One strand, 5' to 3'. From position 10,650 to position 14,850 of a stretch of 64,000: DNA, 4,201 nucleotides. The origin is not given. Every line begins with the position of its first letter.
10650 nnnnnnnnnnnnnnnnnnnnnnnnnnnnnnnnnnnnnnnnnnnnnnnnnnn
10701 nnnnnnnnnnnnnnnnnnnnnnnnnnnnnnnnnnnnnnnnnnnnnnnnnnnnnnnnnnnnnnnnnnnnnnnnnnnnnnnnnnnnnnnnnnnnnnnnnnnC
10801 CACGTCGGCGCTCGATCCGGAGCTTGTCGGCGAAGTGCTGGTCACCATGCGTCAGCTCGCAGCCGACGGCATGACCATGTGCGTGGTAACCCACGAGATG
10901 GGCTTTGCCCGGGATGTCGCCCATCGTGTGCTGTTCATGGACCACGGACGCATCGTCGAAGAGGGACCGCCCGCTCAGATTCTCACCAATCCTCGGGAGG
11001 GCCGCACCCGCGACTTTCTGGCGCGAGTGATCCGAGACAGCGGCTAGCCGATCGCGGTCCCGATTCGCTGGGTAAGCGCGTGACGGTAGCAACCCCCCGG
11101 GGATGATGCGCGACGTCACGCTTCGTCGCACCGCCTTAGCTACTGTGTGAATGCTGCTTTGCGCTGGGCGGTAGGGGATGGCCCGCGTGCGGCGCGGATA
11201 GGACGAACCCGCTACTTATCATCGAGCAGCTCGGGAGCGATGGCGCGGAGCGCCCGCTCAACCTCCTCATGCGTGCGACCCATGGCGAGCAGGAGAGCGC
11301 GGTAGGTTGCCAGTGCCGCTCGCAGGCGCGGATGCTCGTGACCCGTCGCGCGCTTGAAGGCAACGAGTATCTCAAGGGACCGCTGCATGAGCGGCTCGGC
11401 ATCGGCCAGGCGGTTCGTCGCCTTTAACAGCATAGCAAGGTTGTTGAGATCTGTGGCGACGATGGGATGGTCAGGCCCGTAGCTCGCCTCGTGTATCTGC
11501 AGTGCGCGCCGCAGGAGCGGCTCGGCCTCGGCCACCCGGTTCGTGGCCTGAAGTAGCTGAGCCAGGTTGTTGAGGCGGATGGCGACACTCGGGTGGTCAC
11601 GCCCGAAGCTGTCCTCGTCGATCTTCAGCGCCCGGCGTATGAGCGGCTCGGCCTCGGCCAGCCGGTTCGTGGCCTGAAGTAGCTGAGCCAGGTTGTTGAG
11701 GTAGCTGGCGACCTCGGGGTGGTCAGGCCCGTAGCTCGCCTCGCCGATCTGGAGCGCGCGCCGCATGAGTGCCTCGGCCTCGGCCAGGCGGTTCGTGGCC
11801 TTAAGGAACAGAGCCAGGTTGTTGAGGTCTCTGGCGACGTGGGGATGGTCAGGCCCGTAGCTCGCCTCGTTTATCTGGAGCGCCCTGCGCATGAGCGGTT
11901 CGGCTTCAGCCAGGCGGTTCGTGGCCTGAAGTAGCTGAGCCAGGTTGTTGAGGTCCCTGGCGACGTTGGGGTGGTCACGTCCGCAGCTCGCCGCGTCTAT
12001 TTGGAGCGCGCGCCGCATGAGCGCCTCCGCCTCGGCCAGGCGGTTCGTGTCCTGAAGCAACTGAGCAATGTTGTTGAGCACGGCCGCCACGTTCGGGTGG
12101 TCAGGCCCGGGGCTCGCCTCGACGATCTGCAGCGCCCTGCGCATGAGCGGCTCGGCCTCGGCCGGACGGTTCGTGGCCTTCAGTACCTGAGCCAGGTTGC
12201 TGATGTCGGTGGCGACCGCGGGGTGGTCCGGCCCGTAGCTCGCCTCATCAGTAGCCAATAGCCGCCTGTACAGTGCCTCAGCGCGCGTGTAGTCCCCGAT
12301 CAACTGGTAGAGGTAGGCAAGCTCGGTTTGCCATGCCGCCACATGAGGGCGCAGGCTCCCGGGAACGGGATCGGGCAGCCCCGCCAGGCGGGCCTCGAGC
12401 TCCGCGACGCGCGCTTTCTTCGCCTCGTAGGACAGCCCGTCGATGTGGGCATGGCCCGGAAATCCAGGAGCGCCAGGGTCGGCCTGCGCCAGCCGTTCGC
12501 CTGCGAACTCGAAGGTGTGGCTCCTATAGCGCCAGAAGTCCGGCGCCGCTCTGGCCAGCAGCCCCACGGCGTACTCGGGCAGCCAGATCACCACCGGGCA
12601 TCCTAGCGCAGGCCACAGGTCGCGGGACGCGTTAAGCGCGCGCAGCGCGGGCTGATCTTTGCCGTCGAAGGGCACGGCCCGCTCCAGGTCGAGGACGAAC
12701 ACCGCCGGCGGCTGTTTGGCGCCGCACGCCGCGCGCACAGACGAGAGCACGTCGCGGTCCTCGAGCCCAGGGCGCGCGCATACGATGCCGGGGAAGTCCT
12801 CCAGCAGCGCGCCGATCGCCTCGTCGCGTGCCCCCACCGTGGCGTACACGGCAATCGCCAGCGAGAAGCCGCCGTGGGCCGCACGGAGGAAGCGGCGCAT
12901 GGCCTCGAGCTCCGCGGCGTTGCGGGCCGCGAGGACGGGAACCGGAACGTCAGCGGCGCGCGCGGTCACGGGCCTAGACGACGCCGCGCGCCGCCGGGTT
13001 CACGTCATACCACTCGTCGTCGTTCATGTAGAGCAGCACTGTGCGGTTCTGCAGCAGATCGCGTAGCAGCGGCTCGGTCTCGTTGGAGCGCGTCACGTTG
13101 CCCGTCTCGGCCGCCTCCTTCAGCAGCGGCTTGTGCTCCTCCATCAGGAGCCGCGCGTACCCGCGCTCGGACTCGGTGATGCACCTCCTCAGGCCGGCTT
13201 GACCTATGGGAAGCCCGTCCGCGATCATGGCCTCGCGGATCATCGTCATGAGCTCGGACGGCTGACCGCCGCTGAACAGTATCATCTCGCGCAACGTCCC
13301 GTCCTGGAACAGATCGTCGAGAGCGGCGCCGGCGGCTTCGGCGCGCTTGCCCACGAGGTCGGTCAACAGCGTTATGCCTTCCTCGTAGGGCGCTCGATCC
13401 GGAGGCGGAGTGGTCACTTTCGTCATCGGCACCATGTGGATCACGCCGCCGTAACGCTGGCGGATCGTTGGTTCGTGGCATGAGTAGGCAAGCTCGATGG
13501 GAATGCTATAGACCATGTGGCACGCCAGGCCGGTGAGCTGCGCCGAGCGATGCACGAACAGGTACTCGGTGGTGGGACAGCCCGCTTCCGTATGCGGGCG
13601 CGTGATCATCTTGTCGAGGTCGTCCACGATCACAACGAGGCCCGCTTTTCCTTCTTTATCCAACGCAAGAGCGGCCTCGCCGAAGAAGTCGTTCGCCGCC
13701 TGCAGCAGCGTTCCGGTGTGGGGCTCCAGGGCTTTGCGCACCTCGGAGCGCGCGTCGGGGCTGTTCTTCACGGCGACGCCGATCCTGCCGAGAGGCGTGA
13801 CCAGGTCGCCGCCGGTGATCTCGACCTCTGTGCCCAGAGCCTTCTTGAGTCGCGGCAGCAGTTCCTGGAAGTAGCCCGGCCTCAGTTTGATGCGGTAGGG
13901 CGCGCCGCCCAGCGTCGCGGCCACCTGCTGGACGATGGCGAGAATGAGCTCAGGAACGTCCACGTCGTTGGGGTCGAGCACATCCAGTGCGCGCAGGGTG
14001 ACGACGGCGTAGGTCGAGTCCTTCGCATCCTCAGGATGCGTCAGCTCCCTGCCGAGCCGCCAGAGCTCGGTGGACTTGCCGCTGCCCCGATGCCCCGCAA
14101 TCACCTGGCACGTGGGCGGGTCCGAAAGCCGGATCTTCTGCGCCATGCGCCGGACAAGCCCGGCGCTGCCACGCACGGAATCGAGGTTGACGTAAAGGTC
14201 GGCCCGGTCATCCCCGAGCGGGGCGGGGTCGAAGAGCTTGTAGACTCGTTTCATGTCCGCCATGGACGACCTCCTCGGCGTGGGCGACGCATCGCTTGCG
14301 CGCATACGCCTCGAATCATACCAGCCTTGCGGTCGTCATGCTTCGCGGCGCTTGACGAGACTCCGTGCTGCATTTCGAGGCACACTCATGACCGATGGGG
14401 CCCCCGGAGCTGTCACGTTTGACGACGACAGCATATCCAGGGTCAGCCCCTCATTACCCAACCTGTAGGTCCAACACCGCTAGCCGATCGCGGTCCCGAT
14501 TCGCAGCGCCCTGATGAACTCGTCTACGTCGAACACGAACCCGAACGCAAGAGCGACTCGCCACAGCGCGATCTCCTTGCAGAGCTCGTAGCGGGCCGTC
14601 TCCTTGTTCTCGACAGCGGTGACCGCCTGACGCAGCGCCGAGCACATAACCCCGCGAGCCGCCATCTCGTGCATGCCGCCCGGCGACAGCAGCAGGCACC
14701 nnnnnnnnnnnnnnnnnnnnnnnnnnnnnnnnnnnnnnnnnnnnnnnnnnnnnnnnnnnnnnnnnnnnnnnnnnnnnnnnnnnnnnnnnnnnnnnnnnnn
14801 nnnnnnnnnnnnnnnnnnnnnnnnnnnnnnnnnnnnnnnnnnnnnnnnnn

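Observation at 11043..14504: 3.4-kb two-gene insert bracketed by a perfect 26-bp direct repeat that duplicates the interlocked stop codons of two convergent genes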

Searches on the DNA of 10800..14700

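Call 56: search_rna_families(source=window, start=10800, end=14700, threshold=evalue, max_evalue=1)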
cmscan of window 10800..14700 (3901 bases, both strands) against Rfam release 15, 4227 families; matches with E-value up to 1: 2.
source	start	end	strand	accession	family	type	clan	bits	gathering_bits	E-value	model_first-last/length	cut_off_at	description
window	13023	13056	+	RF04356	Plastid-ndhA-ndhB-1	Intron;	CL00155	21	61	0.24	1-49/49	no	Plastid-ndhA-ndhB-1 group II-D5 intron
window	12645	12717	+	RF01142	sR19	Gene; snRNA; snoRNA; CD-box;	-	16.9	45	0.8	1-63/63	no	Small nucleolar RNA sR19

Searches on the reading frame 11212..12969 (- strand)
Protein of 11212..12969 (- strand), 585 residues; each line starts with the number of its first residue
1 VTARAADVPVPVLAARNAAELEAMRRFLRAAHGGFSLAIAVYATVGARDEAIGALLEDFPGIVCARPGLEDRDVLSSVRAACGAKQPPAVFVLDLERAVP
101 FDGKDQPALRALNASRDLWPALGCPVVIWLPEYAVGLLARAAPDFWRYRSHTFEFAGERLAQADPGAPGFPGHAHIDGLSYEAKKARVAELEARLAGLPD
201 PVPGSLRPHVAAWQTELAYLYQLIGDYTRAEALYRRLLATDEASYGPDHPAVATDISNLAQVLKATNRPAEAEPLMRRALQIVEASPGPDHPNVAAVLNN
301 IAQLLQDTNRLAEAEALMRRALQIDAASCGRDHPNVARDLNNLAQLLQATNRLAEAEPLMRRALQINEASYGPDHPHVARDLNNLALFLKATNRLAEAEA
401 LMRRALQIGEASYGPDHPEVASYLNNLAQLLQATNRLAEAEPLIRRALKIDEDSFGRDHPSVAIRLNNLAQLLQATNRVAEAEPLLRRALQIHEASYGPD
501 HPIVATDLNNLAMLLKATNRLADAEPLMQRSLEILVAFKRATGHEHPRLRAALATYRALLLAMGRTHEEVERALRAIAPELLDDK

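Call 6: search_protein_families(library=pfam, proteins=[window:11212-12969:-], max_evalue=0.01)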
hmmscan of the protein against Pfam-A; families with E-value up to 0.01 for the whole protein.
window:11212-12969:- (585 aa): 15 families
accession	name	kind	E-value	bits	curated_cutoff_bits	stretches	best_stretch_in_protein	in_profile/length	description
PF13424.12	TPR_12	-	1.4e-91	301.2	30.1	7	466-535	6-75/77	Tetratricopeptide repeat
PF13374.12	TPR_10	-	1.4e-76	251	27.5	8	463-502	2-41/42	Tetratricopeptide repeat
PF24885.1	TPR_NPHP3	-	6.2e-67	225.9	100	4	353-451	115-213/239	Nephrocystin-3 TPR domain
PF07719.23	TPR_2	-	5.5e-27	92.1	27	3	421-453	1-33/34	Tetratricopeptide repeat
PF13181.12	TPR_8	-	1.3e-24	84.6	25.7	2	296-326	2-32/34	Tetratricopeptide repeat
PF13176.12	TPR_7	-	5.4e-19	67.1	27.9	1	216-242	4-30/36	Tetratricopeptide repeat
PF17874.7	TPR_MalT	-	3.3e-18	66.5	45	3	338-449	81-189/336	MalT-like TPR region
PF00515.34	TPR_1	-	4e-16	58.5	27.8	1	422-453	2-33/34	Tetratricopeptide repeat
PF07721.20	TPR_4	-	2.6e-14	52.7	27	0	424-446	4-26/26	Tetratricopeptide repeat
PF13428.12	TPR_14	-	3.2e-13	49.4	23.5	0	212-243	3-33/44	Tetratricopeptide repeat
PF14559.12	TPR_19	-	5.1e-10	40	25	2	267-326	5-56/68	Tetratricopeptide repeat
PF13432.12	TPR_16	-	1.3e-09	38.7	32.7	2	259-326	3-62/65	Tetratricopeptide repeat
PF13431.12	TPR_17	-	8.9e-08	32.3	24.4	0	333-357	9-33/34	Tetratricopeptide repeat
PF14357.11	DUF4404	-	5.2e-06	27.5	27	0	275-306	49-79/83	Domain of unknown function (DUF4404)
PF25058.1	ARM_TT21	-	0.00045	20.6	27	0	260-323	14-85/155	Tetratricopeptide repeat protein 21 ARM repeat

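Call 7: search_protein_families(library=padloc, proteins=[window:11212-12969:-], max_evalue=0.01)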
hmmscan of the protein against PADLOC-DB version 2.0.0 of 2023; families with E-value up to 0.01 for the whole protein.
window:11212-12969:- (585 aa): 2 families
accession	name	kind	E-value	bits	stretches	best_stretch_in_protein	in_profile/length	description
PDLC02297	AbiEii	-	6.4e-05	20.4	0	316-391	189-264/307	AbiEii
PDLC04951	PDC-S19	-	0.0081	13.3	0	277-360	144-228/357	-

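Call 29: search_protein_families(library=ncbifam, proteins=[window:11212-12969:-], max_evalue=0.01)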
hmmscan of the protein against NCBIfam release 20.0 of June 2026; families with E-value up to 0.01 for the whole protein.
window:11212-12969:- (585 aa): 7 families
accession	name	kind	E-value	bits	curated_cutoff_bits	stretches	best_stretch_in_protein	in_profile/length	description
NF040586.1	FxSxx_TPR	equivalog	1.1e-43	149.8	300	1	208-431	511-734/830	FxSxx-COOH system tetratricopeptide repeat protein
NF033920.0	C39_PA2778_fam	equivalog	1.5e-15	57.4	150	0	416-451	219-254/255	PA2778 family cysteine peptidase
NF053520.1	HK_Porph_FimS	equivalog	1.2e-10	40.3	600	2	390-549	135-284/618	sensor histidine kinase FimS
TIGR02521.1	type_IV_pilW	equivalog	2.4e-10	40.4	154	2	334-488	62-194/234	type IV pilus biogenesis/stability protein PilW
NF008757.0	PRK11788.1-5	equivalog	2.3e-05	23.7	363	0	212-329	108-214/388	lipopolysaccharide assembly protein LapB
NF041399.1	XopAD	subfamily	0.00052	17.3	2000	1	236-524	613-893/2133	XopAD/skwp family type III secretion system effector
NF006607.0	PRK09169.1-1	subfamily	0.00062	16.5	4152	1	229-512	658-941/2974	hypothetical protein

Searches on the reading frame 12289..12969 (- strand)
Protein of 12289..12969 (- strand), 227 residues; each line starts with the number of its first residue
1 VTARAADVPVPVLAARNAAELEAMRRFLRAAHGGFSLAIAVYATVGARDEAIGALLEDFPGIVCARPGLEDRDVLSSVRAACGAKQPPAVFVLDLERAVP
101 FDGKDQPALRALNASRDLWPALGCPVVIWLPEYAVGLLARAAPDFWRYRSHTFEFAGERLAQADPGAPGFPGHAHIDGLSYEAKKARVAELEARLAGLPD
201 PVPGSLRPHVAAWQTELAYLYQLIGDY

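Call 34: find_homologous_proteins(query=window:12289-12969:-)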
Query seq(227 aa) (227 aa): 4 proteins with E <= 0.001 among 4150 candidates.
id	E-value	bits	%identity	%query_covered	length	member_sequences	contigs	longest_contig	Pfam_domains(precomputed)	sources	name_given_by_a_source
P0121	7.4e-51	191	47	94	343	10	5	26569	PF13424.13,PF24885.2,PF13374.13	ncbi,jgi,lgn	jgi:hypothetical protein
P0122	8.1e-38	148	47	76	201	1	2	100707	-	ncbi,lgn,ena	ncbi:MAG: hypothetical protein ACFCUG_08650 [Thiotrichales bacterium]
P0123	1.1e-31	128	42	81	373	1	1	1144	PF17874.8,PF13424.13,PF13176.13,PF24885.2,PF13432.13,PF13181.13,PF07719.24,PF13374.13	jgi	jgi:tetratricopeptide (TPR) repeat protein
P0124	6.4e-29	119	47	64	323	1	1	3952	PF17874.8,PF00515.35,PF13424.13,PF13176.13,PF24885.2,PF13181.13,PF07719.24,PF13374.13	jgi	jgi:tetratricopeptide (TPR) repeat protein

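Call 61: predict_structure(alignment_id=A4)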
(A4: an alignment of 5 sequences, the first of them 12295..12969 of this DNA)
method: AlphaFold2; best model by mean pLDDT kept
length: 225 residues; sequences in the alignment: 5
mean_pLDDT: 78.9   pTM: 0.65
mean pLDDT of the five models: 78.9, 78.4, 78.2, 76.8, 76.1
residues with pLDDT >= 90: 72; 70-90: 109; 50-70: 20; < 50: 24
segments of 3 or more residues with pLDDT < 50: 1-8, 157-172
pLDDT, mean of each block of 10 residues (from residue 1): 38 72 92 91 81 94 89 90 91 85 76 92 94 82 85 64 32 64 86 87 70 80 79
secondary structure, 60 per line:
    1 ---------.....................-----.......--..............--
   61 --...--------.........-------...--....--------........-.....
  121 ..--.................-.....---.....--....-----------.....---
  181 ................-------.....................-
elements in order: H10-30 E36-42 H45-58 E63-65 H74-82 E90-92 H95-98 H107-114 H116-122 E125-131 H132-141 H143-147 E151-155 H158-161 H173-177 H181-196 H204-224
